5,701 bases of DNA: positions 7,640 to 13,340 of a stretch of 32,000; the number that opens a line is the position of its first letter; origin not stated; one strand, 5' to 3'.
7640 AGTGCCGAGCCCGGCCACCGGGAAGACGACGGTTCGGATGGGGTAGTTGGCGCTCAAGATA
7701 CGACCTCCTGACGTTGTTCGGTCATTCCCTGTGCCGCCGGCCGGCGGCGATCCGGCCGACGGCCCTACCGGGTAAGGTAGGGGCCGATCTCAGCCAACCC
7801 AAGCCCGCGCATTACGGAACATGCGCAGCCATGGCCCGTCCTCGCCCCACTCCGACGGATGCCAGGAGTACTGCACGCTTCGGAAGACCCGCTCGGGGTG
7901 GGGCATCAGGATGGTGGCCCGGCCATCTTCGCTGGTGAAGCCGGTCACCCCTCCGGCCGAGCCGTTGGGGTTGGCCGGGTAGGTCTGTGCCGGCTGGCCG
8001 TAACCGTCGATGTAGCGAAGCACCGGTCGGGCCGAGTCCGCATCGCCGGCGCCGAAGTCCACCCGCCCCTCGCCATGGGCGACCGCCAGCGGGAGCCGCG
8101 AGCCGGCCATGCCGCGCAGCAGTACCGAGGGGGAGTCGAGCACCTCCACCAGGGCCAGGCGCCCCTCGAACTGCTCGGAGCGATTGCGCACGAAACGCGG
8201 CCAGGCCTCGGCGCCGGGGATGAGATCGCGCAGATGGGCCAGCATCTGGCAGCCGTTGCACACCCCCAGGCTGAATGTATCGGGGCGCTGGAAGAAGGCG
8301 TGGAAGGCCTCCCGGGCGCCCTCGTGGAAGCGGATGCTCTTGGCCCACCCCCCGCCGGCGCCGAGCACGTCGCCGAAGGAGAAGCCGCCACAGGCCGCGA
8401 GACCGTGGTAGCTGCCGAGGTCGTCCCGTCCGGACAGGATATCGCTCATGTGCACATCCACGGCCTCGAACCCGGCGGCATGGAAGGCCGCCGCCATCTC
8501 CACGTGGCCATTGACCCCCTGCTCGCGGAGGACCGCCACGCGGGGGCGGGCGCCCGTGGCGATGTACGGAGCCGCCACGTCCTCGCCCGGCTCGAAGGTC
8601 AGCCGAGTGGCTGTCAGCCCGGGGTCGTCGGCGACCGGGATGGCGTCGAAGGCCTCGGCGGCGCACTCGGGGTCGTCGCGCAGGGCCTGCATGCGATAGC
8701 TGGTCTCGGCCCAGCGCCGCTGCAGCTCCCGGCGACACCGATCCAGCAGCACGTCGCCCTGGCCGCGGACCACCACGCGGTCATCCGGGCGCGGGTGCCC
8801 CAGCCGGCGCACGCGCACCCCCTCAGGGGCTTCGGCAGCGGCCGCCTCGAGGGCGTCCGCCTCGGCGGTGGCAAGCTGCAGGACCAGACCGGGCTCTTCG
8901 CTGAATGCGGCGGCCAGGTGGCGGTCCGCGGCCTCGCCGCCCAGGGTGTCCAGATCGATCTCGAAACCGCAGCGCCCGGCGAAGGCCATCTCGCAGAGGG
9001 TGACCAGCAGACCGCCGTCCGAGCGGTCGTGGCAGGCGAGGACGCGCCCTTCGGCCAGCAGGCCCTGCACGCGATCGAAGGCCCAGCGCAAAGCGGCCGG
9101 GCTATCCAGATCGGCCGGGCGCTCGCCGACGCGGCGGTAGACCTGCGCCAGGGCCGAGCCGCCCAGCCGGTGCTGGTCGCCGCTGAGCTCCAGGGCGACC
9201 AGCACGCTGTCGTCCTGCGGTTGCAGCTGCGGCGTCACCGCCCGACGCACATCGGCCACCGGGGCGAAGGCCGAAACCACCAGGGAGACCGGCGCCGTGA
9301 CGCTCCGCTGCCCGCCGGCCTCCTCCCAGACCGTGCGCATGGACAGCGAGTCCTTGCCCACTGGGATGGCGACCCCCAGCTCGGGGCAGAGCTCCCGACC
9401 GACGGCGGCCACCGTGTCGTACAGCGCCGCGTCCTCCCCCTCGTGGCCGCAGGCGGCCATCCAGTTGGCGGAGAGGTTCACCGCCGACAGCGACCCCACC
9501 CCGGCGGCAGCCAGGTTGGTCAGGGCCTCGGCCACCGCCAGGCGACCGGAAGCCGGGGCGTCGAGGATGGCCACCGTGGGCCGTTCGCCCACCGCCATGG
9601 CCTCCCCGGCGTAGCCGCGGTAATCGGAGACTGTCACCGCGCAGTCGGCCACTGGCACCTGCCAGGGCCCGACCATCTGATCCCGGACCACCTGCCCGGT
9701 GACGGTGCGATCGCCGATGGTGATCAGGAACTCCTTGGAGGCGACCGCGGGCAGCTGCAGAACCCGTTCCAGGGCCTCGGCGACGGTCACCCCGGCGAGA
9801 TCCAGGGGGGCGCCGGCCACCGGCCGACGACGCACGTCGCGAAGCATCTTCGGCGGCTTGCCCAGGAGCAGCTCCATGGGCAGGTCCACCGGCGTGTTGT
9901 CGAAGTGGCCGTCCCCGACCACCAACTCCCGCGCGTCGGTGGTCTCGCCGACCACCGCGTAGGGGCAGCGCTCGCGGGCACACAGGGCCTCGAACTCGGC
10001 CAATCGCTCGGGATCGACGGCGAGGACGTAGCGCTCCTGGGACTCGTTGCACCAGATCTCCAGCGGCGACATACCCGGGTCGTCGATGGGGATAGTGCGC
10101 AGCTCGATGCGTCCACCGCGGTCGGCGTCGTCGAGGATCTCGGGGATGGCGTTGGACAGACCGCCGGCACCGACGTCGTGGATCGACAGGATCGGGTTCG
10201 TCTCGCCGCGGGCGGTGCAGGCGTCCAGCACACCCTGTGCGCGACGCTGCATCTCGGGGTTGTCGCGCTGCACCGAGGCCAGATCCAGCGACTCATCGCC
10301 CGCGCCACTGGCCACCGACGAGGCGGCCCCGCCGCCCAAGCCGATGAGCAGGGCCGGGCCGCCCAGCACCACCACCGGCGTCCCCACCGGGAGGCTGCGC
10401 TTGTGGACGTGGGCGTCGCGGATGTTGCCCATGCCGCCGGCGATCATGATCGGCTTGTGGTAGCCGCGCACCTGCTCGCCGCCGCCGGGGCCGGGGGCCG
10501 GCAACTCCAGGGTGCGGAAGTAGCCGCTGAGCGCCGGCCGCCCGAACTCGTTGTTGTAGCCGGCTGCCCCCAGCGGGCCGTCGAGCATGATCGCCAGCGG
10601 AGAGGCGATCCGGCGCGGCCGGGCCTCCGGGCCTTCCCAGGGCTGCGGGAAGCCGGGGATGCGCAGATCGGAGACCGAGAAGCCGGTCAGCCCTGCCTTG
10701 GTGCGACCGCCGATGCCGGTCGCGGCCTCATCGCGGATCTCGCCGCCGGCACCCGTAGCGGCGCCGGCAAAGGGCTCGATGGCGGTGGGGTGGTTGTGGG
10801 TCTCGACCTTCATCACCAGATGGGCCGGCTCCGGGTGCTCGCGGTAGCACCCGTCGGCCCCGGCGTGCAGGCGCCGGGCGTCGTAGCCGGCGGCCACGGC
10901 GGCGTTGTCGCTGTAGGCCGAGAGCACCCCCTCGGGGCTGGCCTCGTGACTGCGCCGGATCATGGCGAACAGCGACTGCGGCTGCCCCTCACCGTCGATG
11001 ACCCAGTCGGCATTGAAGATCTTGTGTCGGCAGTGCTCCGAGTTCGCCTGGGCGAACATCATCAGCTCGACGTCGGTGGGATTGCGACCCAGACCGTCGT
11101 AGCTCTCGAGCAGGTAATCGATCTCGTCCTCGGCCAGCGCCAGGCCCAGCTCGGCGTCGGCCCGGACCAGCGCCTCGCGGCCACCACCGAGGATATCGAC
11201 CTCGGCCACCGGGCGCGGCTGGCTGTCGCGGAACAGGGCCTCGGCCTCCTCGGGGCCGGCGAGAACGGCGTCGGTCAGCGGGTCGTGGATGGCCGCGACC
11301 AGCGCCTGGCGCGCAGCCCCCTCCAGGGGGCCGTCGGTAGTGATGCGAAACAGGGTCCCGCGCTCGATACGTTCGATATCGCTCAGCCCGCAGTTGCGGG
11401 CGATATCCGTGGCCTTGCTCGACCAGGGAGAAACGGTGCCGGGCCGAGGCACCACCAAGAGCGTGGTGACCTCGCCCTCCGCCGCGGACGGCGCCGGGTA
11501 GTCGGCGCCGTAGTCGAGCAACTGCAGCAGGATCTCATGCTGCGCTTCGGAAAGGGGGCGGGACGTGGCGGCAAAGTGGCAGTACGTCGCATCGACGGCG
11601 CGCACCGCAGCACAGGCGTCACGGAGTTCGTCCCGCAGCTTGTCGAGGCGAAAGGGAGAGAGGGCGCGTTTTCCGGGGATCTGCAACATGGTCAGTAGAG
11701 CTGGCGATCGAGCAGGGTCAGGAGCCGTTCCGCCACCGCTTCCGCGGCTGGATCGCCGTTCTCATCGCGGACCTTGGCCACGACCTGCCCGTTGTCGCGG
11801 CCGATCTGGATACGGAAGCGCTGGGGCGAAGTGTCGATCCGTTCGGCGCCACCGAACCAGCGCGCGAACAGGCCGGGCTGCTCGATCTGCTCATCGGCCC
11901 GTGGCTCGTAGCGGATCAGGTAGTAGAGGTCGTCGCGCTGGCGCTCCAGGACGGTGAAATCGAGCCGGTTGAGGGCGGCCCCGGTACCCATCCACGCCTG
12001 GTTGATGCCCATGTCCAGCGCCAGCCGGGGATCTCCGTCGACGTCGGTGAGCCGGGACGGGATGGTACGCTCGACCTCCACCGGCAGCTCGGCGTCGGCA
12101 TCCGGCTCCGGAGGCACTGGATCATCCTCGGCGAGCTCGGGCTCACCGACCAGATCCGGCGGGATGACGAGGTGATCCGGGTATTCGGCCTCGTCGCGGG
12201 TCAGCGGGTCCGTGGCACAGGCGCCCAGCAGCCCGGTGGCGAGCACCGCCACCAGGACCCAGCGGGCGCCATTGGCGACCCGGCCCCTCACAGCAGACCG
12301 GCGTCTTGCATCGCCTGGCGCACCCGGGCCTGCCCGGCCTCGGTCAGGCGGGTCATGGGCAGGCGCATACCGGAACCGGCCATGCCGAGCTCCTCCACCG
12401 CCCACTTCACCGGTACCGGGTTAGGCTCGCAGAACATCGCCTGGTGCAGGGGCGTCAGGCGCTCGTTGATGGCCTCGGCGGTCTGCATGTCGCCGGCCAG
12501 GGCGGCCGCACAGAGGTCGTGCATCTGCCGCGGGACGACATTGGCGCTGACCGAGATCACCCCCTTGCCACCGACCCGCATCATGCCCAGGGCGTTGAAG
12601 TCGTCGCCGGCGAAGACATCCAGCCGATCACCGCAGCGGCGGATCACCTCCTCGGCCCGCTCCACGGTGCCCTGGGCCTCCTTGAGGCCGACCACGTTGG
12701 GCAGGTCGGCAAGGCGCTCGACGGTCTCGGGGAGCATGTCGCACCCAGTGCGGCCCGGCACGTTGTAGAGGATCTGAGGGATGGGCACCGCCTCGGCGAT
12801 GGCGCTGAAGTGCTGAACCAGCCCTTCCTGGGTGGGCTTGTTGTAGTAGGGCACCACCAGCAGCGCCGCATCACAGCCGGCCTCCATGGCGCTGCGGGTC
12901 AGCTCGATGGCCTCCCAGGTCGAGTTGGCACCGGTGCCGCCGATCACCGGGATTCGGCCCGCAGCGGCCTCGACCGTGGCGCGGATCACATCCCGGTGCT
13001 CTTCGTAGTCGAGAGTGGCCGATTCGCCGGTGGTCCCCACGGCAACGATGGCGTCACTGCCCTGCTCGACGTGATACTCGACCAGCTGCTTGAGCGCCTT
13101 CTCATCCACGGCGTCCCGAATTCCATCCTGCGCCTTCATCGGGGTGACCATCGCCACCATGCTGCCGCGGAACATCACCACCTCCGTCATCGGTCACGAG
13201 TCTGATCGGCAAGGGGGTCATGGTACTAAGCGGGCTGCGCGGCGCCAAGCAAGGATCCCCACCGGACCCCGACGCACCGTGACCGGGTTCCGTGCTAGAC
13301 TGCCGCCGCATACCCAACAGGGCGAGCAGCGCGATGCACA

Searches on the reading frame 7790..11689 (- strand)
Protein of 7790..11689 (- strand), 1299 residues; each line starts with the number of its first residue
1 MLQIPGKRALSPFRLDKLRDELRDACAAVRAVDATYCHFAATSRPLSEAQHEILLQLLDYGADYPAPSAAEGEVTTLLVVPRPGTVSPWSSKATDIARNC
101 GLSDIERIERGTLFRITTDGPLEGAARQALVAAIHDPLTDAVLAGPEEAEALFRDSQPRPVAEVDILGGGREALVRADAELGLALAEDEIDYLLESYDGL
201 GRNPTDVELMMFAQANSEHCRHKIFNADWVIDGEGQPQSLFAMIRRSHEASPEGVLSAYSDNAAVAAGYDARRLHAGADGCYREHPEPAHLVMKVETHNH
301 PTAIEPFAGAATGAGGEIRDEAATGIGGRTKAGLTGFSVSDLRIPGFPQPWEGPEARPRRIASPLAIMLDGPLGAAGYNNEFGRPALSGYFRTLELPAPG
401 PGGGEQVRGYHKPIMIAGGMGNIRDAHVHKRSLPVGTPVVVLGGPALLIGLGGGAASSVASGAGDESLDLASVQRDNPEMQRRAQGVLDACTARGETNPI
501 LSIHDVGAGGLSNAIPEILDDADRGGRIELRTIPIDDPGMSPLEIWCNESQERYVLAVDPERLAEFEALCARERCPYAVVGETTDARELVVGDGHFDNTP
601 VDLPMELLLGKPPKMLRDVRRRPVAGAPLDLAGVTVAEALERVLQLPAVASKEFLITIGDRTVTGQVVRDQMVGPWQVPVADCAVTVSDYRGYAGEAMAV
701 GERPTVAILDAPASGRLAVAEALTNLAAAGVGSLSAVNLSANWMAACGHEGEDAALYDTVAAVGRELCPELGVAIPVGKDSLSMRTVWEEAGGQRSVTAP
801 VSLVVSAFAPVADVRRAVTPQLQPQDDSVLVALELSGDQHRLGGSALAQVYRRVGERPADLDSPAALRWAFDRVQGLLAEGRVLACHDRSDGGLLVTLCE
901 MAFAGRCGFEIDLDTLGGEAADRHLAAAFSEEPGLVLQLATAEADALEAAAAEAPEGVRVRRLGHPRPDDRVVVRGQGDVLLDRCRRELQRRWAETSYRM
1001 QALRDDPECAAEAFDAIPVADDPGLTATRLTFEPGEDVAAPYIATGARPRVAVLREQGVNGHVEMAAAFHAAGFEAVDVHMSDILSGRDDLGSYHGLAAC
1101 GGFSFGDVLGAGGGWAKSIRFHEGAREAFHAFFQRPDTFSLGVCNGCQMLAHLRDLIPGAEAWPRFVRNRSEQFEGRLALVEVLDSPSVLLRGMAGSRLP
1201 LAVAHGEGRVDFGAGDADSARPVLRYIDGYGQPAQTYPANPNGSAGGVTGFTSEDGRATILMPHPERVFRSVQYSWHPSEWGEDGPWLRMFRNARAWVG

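Call 46: search_protein_families(library=pfam, proteins=[window:7790-11689:-], max_evalue=0.00001)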
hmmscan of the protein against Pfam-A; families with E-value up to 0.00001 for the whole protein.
window:7790-11689:- (1299 aa): 5 families
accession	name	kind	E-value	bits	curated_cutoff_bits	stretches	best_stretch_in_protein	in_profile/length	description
PF13507.12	GATase_5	-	3e-101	338.3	27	1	1048-1298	1-260/260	CobB/CobQ-like glutamine amidotransferase domain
PF22689.1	FGAR-AT_PurM_N-like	-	3.6e-80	267.8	27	1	651-810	1-160/160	FGAR-AT PurM_N-like domain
PF02769.27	AIRS_C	-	6.1e-52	176.3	23.1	2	436-591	3-153/156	AIR synthase related protein, C-terminal domain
PF18076.6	FGAR-AT_N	-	3.7e-35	120.8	26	1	36-153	2-115/115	Formylglycinamide ribonucleotide amidotransferase N-terminal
PF18072.6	FGAR-AT_linker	-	3.5e-22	79.1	26.6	1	176-223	3-50/50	Formylglycinamide ribonucleotide amidotransferase linker domain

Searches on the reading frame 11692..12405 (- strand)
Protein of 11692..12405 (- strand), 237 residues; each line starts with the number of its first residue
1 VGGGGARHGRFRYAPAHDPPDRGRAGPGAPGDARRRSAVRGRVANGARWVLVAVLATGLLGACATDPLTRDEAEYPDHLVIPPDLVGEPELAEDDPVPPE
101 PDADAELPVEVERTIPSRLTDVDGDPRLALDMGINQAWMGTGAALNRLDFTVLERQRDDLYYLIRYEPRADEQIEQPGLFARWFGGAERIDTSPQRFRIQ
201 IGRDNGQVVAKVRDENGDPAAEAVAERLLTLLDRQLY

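Call 47: search_protein_families(library=pfam, proteins=[window:11692-12405:-], max_evalue=0.00001)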
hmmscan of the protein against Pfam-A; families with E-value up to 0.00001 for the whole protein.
window:11692-12405:- (237 aa): 1 family
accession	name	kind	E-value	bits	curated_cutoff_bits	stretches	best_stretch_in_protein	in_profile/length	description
PF06804.17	Lipoprotein_18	-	6.2e-08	32.4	25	1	113-232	207-319/323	NlpB/DapX lipoprotein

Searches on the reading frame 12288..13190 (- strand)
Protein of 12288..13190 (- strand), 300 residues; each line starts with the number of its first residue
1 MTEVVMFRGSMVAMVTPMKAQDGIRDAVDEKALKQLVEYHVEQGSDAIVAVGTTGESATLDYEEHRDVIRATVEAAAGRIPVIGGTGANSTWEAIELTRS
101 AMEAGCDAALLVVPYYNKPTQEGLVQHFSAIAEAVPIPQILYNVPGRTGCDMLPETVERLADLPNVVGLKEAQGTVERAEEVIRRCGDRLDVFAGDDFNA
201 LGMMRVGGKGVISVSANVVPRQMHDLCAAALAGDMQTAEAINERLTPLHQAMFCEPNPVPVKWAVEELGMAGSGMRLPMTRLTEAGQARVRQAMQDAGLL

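Call 47: search_protein_families(library=pfam, proteins=[window:12288-13190:-], max_evalue=0.00001)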
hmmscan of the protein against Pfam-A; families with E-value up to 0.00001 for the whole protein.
window:12288-13190:- (300 aa): 1 family
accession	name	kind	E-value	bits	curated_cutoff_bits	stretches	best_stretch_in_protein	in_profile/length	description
PF00701.28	DHDPS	-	4.2e-104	347.8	22.1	1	7-295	2-287/289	Dihydrodipicolinate synthetase family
